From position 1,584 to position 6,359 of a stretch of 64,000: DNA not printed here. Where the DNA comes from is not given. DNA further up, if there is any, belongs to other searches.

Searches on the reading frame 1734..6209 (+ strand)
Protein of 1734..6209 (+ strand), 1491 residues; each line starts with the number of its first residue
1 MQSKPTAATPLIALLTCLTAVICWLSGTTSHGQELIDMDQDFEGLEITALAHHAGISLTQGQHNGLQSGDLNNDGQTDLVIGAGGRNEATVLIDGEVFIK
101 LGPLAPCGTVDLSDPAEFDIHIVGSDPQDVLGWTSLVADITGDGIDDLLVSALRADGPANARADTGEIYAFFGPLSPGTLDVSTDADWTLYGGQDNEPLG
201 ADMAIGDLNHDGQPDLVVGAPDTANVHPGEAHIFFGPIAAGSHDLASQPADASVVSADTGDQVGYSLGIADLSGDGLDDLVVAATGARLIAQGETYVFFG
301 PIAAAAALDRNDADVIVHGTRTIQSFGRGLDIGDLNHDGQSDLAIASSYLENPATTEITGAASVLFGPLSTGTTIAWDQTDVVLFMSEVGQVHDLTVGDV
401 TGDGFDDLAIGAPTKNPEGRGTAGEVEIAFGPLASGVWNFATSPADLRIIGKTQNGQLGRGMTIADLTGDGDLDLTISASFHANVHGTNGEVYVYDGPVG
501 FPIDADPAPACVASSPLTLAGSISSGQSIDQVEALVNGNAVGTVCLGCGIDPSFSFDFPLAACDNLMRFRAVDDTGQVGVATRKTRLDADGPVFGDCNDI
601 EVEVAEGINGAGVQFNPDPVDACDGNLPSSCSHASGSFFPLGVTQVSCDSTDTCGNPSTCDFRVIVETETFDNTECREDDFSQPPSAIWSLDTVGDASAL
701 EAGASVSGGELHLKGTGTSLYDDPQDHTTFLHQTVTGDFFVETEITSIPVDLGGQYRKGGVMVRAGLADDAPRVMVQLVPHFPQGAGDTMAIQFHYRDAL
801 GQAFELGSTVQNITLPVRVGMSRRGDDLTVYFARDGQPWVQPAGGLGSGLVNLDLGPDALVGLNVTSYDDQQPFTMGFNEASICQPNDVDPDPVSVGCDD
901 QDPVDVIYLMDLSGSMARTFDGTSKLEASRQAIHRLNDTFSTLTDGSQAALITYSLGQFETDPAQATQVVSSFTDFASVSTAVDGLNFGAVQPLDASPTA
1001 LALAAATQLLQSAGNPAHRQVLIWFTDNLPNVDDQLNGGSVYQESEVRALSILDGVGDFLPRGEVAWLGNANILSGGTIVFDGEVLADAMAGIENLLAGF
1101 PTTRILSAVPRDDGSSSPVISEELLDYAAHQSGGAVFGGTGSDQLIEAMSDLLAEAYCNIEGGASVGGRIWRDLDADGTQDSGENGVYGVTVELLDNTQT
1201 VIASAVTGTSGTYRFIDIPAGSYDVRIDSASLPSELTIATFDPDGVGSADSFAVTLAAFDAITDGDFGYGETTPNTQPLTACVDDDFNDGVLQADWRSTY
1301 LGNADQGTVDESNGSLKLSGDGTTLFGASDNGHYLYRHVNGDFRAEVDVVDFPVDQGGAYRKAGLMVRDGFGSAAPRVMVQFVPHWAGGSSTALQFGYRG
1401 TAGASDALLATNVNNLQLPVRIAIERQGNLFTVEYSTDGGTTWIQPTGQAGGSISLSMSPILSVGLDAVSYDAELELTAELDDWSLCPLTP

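Call 41: search_protein_families(library=pfam, proteins=[window:1734-6209:+])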
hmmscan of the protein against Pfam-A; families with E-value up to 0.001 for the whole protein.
window:1734-6209:+ (1491 aa): 8 families
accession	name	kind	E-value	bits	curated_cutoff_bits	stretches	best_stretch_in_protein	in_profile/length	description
PF01839.29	FG-GAP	-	1.2e-37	127.6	22.1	5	395-426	5-34/37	FG-GAP repeat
PF17210.9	SdrD_B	-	2.2e-18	66.9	29.7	1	1164-1242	1-76/112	SdrD B-like domain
PF07081.18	DUF1349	-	2.1e-10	41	32.4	1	1329-1443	36-139/179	Protein of unknown function (DUF1349)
PF13517.12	FG-GAP_3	-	2.6e-09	37.9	26.9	0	399-475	1-59/61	FG-GAP-like repeat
PF13519.12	VWA_2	-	3.7e-06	28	27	1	906-1027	1-105/107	von Willebrand factor type A domain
PF00092.34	VWA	-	6.2e-06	27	23.8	1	905-1033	1-118/174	von Willebrand factor type A domain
PF13620.12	CarboxypepD_reg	-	9.6e-06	26.3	32.3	1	1181-1230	8-57/82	Carboxypeptidase regulatory-like domain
PF02494.22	HYR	-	3.1e-05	24.6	21.7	1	588-666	2-81/81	HYR domain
